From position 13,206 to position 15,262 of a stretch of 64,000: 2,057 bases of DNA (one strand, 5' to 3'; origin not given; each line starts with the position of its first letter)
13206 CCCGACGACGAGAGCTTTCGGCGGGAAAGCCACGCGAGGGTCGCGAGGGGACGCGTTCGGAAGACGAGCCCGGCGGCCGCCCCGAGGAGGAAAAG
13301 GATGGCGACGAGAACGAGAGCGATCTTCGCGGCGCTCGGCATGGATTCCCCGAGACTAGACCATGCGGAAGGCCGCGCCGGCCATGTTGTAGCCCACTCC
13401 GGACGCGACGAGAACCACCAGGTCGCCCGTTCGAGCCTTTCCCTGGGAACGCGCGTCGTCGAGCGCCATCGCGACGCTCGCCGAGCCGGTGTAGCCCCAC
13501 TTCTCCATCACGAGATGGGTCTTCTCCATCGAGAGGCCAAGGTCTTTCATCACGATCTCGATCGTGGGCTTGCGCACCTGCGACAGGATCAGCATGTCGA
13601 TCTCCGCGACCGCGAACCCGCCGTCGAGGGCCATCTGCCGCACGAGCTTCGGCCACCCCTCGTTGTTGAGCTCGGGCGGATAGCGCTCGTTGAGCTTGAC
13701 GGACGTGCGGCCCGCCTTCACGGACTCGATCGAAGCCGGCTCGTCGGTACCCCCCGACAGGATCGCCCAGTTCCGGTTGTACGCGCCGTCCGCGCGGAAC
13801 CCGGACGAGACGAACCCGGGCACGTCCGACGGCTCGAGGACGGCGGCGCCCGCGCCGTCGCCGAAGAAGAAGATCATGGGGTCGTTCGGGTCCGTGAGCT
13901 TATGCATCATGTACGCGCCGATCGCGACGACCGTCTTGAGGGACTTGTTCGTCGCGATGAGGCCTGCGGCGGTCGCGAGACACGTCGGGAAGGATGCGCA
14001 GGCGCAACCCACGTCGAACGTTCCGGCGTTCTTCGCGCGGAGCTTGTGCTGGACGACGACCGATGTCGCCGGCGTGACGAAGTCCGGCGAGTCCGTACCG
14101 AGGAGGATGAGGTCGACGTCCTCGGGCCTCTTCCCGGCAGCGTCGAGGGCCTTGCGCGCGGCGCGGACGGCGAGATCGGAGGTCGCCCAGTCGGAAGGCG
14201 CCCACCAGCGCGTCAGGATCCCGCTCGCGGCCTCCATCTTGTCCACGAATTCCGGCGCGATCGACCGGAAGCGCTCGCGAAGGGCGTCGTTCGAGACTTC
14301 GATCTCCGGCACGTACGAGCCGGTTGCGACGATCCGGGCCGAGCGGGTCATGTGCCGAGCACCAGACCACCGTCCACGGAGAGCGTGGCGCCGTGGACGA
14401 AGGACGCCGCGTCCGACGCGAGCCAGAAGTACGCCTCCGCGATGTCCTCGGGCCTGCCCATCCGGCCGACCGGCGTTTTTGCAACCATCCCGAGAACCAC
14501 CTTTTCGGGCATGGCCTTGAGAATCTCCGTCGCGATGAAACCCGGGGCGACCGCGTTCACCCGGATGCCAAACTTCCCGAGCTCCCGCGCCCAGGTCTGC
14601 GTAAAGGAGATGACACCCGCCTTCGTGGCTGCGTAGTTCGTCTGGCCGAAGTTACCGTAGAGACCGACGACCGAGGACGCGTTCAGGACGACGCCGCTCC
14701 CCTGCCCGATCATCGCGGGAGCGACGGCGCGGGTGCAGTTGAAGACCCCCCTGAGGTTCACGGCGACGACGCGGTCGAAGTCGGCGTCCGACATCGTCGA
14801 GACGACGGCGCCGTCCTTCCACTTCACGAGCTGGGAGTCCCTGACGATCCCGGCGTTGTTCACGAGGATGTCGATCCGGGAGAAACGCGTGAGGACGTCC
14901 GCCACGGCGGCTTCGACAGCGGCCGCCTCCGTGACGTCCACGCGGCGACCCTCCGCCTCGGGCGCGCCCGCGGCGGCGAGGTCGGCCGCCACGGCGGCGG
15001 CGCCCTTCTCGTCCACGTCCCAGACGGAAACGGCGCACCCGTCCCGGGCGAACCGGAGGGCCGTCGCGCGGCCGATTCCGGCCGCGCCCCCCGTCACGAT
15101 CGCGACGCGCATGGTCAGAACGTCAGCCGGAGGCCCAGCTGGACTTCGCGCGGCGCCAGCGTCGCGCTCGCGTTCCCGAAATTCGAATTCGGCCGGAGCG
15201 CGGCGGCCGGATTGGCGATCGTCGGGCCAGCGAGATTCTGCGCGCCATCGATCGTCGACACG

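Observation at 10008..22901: ECF-sigma-headed 13-kb co-directional cluster: receptor + SDR + degenerate KAS III + alpha/beta hydrolase + AMP-ligase::hydrolase fusion (candidate undescribed lipid or hydrophobic-metabolite system)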

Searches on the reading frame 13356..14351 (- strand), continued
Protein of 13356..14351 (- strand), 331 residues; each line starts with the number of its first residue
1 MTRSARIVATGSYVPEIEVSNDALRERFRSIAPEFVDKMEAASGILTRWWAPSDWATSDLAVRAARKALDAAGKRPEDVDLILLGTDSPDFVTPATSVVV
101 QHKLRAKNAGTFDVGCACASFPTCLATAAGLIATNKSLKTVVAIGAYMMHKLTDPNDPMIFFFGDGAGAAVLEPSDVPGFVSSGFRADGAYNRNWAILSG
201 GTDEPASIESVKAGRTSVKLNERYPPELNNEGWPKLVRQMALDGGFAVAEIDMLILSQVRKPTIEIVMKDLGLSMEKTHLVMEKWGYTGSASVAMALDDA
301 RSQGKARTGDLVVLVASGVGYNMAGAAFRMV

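Call 78: search_protein_families(library=pfam, proteins=[L118:7241-7984:+, L118:7984-9207:+, L118:10184-11524:+, L118:11548-12729:+, L118:12914-13933:+, L118:4799-7624:-, L127:7989-8795:+, L127:8795-9961:+, L127:11074-12369:+, L127:12433-14415:-], max_evalue=0.0001)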
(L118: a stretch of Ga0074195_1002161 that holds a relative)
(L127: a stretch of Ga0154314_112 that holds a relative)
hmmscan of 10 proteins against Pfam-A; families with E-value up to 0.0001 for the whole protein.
L118:7241-7984:+ (247 aa): 4 families
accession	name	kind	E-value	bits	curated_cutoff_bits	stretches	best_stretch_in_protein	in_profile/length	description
PF13561.12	adh_short_C2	-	3.3e-68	230.2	27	1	10-245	1-235/236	Enoyl-(Acyl carrier protein) reductase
PF00106.31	adh_short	-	3.7e-63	213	26.6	1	4-198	1-192/195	short chain dehydrogenase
PF08659.16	KR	-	1.3e-18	68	22.6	1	5-159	2-153/180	KR domain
PF23441.1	SDR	-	1.5e-05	24.9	27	1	5-246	9-256/258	SDR-like rossmann domain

L118:7984-9207:+ (407 aa): 1 family
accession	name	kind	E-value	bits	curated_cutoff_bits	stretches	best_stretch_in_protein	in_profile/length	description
PF00440.29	TetR_N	-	5.5e-26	90.5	24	2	220-265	1-46/47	Bacterial regulatory proteins, tetR family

L118:10184-11524:+ (446 aa): 2 families
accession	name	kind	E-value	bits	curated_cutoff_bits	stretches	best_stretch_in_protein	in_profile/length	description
PF13336.12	AcetylCoA_hyd_C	-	1.4e-56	191.1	23.7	1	285-439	1-153/154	Acetyl-CoA hydrolase/transferase C-terminal domain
PF02550.21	AcetylCoA_hydro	-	2.5e-10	41.2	24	1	18-197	5-195/198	Acetyl-CoA hydrolase/transferase N-terminal domain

L118:11548-12729:+ (393 aa): 4 families
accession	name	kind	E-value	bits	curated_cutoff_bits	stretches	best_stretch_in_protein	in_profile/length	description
PF00108.29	Thiolase_N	-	1.9e-103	345.8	26.4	1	4-263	1-260/260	Thiolase, N-terminal domain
PF02803.24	Thiolase_C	-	1.6e-53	180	27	1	271-391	2-122/123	Thiolase, C-terminal domain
PF08541.16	ACP_syn_III_C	-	6.1e-06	26.7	26.6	0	301-387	1-82/90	3-Oxoacyl-[acyl-carrier-protein (ACP)] synthase III C terminal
PF00109.32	ketoacyl-synt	-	6.3e-05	23.1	20.8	0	81-121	167-207/252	Beta-ketoacyl synthase, N-terminal domain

L118:12914-13933:+ (339 aa): 4 families
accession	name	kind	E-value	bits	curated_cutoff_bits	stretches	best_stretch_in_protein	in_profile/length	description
PF01674.24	Lipase_2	-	1.2e-18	67.8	20.3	1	64-188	2-127/219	Lipase (class 2)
PF02089.21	Palm_thioest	-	1.6e-07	31.7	26.8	1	65-189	1-115/254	Palmitoyl protein thioesterase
PF00561.26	Abhydrolase_1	-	2.5e-06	27.8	25.8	1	65-154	2-86/245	alpha/beta hydrolase fold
PF12697.13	Abhydrolase_6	-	3.3e-05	25.1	26.3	1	66-172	1-85/217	Alpha/beta hydrolase family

L118:4799-7624:- (941 aa): 3 families
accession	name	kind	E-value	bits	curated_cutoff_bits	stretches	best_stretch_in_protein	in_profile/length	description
PF00933.27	Glyco_hydro_3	-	5.9e-65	220.2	27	1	241-548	1-315/316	Glycosyl hydrolase family 3 N terminal domain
PF01915.27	Glyco_hydro_3_C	-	1.8e-56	191.8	31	1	587-822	1-200/200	Glycosyl hydrolase family 3 C-terminal domain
PF14310.12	Fn3-like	-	3.4e-20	72.4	25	1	859-928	1-71/71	Fibronectin type III-like domain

L127:7989-8795:+ (268 aa): 4 families
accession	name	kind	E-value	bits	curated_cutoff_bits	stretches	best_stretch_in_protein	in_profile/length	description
PF13561.12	adh_short_C2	-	3.4e-66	223.6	27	1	31-266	1-235/236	Enoyl-(Acyl carrier protein) reductase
PF00106.31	adh_short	-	7.6e-62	208.7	26.6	1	26-219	2-192/195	short chain dehydrogenase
PF08659.16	KR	-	2.1e-19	70.6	22.6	1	28-180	4-153/180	KR domain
PF01073.25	3Beta_HSD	-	8.4e-05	22.2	22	0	28-174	1-127/280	3-beta hydroxysteroid dehydrogenase/isomerase family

L127:8795-9961:+ (388 aa): 1 family
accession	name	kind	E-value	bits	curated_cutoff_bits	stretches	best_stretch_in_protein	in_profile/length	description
PF00440.29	TetR_N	-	2.3e-24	85.4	24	2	16-62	1-47/47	Bacterial regulatory proteins, tetR family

L127:11074-12369:+ (431 aa): 5 families
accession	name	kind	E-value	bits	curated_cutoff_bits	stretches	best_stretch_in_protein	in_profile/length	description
PF12697.13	Abhydrolase_6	-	1.6e-09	39.2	26.3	1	124-398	1-211/217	Alpha/beta hydrolase family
PF07819.20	PGAP1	-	3e-08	34.2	24.3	1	173-251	61-138/233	PGAP1-like alpha/beta domain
PF00561.26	Abhydrolase_1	-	8.1e-07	29.4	25.8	1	161-270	27-139/245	alpha/beta hydrolase fold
PF02089.21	Palm_thioest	-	1.6e-06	28.4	26.8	1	191-251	68-119/254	Palmitoyl protein thioesterase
PF06028.17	DUF915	-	4.4e-05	23.4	22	0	168-221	73-127/255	Alpha/beta hydrolase of unknown function (DUF915)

L127:12433-14415:- (660 aa): 1 family
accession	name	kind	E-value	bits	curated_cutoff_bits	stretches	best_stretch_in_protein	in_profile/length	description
PF03169.20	OPT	-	6.2e-99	332.8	25.8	1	56-639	1-621/623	OPT oligopeptide transporter protein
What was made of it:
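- The esterases are replaced non-orthologously by Lipase_2 or PGAP1-like hydrolases (call 78). Lipase-type replacements show that the conserved role is ester hydrolysis (call 78).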

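Call 79: search_solved_structures(query=L118:12914-13933:+, max_evalue=0.01)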
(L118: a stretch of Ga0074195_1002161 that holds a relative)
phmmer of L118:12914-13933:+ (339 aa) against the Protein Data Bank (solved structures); distinct sequences matched with E-value up to 0.01: 21.
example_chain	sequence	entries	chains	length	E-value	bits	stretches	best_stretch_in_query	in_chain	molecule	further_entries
4bvj_A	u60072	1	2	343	4.3e-07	32.7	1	57-156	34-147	PHB DEPOLYMERASE PHAZ7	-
4bvl_A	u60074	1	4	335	5.4e-07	32.4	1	57-156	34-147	PHB DEPOLYMERASE PHAZ7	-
2vtv_A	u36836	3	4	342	5.8e-07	32.3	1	57-156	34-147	PHB depolymerase PhaZ7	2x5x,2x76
4brs_A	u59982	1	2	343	5.8e-07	32.3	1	57-156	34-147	PHB DEPOLYMERASE PHAZ7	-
4bvk_A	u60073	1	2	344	5.8e-07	32.3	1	57-156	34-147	PHB DEPOLYMERASE PHAZ7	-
4bym_A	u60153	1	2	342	6.5e-07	32.1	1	57-156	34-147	PHB DEPOLYMERASE PHAZ7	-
5mlx_A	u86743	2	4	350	6.9e-07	32.1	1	57-156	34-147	PHB depolymerase PhaZ7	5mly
6nkc_A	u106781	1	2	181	7.2e-07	32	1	62-164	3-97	Lipase, Lip_vut1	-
4btv_A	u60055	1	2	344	1.5e-06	30.9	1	57-156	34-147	PHB DEPOLYMERASE PHAZ7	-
7r1k_A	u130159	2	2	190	5.1e-06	29.2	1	62-181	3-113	Lipase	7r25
3qmm_A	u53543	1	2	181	3.9e-05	26.3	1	62-156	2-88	Lipase estA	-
3qzu_A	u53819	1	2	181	4.3e-05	26.2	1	62-160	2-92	Lipase estA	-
3d2c_A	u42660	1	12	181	4.3e-05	26.2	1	62-156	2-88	Lipase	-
5ct8_A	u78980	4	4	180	5.7e-05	25.8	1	63-160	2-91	Quadruple mutant lipase A | Esterase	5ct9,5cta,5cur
3d2a_A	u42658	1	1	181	9.9e-05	25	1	62-160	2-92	Lipase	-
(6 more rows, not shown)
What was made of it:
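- The L118 lipase has PHB depolymerase PhaZ7 as its best PDB hit, at E 4e-7 over part of its length (call 79).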

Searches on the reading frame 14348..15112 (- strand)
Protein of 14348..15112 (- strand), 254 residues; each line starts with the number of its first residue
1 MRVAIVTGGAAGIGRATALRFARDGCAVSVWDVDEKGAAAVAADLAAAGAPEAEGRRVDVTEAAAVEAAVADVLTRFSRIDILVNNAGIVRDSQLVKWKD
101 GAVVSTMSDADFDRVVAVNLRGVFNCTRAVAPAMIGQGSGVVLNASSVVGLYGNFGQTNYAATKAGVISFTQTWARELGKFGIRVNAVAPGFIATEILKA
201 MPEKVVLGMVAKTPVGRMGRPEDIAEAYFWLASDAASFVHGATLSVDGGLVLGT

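Call 7: search_protein_families(library=pfam, proteins=[window:14348-15112:-], max_evalue=0.01)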
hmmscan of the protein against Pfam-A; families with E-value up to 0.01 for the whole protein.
window:14348-15112:- (254 aa): 4 families
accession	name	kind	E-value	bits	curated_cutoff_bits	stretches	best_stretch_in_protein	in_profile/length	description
PF13561.12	adh_short_C2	-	1e-62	212.2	27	1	9-250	1-235/236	Enoyl-(Acyl carrier protein) reductase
PF00106.31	adh_short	-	3.8e-58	196.6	26.6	1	2-203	1-192/195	short chain dehydrogenase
PF08659.16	KR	-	7.6e-15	55.7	22.6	1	5-176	4-165/180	KR domain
PF01370.27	Epimerase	-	0.00027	20.9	20.9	1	5-191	2-176/240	NAD dependent epimerase/dehydratase family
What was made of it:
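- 14348..15112 (-): Classical SDR, NAD(H)-type FabG relative (likely a 3-hydroxyacyl/3-oxoacyl-CoA dehydrogenase). It starts 2 nt after the TBDR stop. Pfam adh_short (call 7).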

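Call 8: search_protein_families(library=ncbifam, proteins=[window:14348-15112:-], max_evalue=0.001)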
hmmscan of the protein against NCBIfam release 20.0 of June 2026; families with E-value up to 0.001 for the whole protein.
window:14348-15112:- (254 aa): 232 families (the best 25 are shown)
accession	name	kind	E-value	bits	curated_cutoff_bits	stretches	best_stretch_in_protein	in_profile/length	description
TIGR01830.1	3oxo_ACP_reduc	equivalog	4.3e-79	265.6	297.75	1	4-251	1-239/239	3-oxoacyl-[acyl-carrier-protein] reductase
NF004198.0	PRK05653.1-3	equivalog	2.1e-78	263.2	296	1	2-251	8-247/248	3-oxoacyl-ACP reductase FabG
NF004197.0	PRK05653.1-1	equivalog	4.3e-71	239.5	332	1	2-251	8-247/249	3-oxoacyl-ACP reductase FabG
NF006072.0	PRK08217.1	subfamily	8.8e-71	238.6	298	1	3-251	7-252/253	3-ketoacyl-(acyl-carrier-protein) reductase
NF009466.0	PRK12826.1-2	subfamily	3.7e-68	229.7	222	1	2-251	4-245/248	3-oxoacyl-ACP reductase FabG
TIGR01829.1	AcAcCoA_reduct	subfamily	1.7e-65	221.1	302.1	1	2-251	1-241/242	acetoacetyl-CoA reductase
NF005559.1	PRK07231.1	subfamily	1.7e-65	221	215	1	2-251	5-248/249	glucose 1-dehydrogenase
NF004791.0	PRK06138.1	equivalog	1.5e-63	214.4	312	1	2-251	6-250/252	SDR family oxidoreductase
NF004818.0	PRK06172.1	equivalog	1.9e-63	214.2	336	1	2-251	8-251/253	SDR family oxidoreductase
NF009464.0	PRK12824.1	subfamily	2.6e-62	210.7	269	1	2-251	3-243/245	3-oxoacyl-ACP reductase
NF052558.1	MBtsdlDhBudC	equivalog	3.9e-60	203.5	270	1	2-250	4-241/250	meso-2,3-butanediol dehydrogenase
NF005067.0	PRK06484.1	equivalog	1.7e-58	198.4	713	1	2-250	10-251/524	short chain dehydrogenase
NF009468.0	PRK12826.1-4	equivalog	5.2e-58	196.7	318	1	2-252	8-249/256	SDR family oxidoreductase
NF053701.1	CsHdxCHCADhChcB2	equivalog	1.5e-56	191.6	350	1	2-250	4-242/245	cis-4-hydroxycyclohexanecarboxylate dehydrogenase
NF005853.0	PRK07774.1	equivalog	2.4e-55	187.6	303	1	2-252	7-248/250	SDR family oxidoreductase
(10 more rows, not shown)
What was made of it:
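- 14348..15112 (-): FabG models score 265 bits, below the 298-bit cut-off (call 8).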

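Call 49: search_solved_structures(query=window:14348-15112:-, max_evalue=1e-30, show_alignments=1)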
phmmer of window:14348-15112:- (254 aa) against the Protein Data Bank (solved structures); distinct sequences matched with E-value up to 1e-30: 175 (the best 60 are shown).
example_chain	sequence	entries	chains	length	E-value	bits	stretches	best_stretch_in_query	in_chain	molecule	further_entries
4nbw_A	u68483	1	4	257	1e-92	313.4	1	2-253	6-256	Short-chain dehydrogenase/reductase SDR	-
4nbv_A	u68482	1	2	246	1.6e-75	257.1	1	2-251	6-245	3-oxoacyl-[acyl-carrier-protein] reductase putative short-chain dehydrogenases/reductases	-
4nbu_A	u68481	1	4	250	6.1e-66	225.7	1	2-251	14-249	3-oxoacyl-(Acyl-carrier-protein) reductase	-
4jro_A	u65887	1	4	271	3.1e-59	203.8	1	2-252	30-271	FabG protein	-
4nbt_A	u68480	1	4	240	5.4e-59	203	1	2-250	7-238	3-oxoacyl-[acyl-carrier-protein] reductase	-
2et6_A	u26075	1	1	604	2.2e-56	194.5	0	2-201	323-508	(3R)-hydroxyacyl-CoA dehydrogenase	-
4m8s_A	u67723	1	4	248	8.3e-55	189.3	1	2-252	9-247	Putative 3-oxoacyl-[acyl-carrier protein] reductase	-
3osu_A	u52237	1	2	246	5.6e-54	186.6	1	3-251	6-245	3-oxoacyl-[acyl-carrier-protein] reductase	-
3sj7_A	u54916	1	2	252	6.2e-54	186.4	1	3-251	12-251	3-oxoacyl-(Acyl-carrier-protein) reductase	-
3ftp_A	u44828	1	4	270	6.1e-52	179.9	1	2-252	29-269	3-oxoacyl-[acyl-carrier protein] reductase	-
2pd6_A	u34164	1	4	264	8.2e-52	179.5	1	3-252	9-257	Estradiol 17-beta-dehydrogenase 8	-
4rzh_A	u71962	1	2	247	8.4e-52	179.5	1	2-252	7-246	3-oxoacyl-[acyl-carrier protein] reductase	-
4cql_A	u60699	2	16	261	1.1e-51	179.1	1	3-251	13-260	ESTRADIOL 17-BETA-DEHYDROGENASE 8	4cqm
2ph3_A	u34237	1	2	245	2.3e-51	178.1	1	1-250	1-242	3-oxoacyl-[acyl carrier protein] reductase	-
6t77_A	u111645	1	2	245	1.2e-49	172.4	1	2-251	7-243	3-oxoacyl-ACP reductase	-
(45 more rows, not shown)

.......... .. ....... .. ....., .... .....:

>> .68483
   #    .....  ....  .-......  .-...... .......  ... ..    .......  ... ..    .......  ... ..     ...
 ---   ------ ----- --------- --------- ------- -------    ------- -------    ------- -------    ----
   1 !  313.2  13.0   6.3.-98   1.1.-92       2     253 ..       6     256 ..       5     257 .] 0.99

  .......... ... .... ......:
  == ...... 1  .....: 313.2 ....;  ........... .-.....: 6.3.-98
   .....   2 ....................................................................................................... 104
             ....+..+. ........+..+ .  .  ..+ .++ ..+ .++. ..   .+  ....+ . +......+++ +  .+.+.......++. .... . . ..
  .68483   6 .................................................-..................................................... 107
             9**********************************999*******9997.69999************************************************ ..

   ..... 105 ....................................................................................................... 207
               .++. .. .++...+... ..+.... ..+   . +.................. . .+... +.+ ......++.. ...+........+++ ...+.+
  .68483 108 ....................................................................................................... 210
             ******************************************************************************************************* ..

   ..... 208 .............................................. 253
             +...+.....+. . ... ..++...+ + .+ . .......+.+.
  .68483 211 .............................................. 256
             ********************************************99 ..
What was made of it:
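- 14348..15112 (-): E 1e-92 to PDB 4NBW (call 49).
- On OleABCD: Its nearest relatives are FabG homologues (call 49).
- On NAD(H)-dependent FabG-like SDR: E 1e-92 to 4NBW (call 49).
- Closest known: NADH-dependent FabG homologues. Same: The window SDR matches 4NBW at E 1e-92 (call 49).
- The SDR is close to FabG homologues that reduce 3-oxoacyl thioesters (calls 8, 49).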
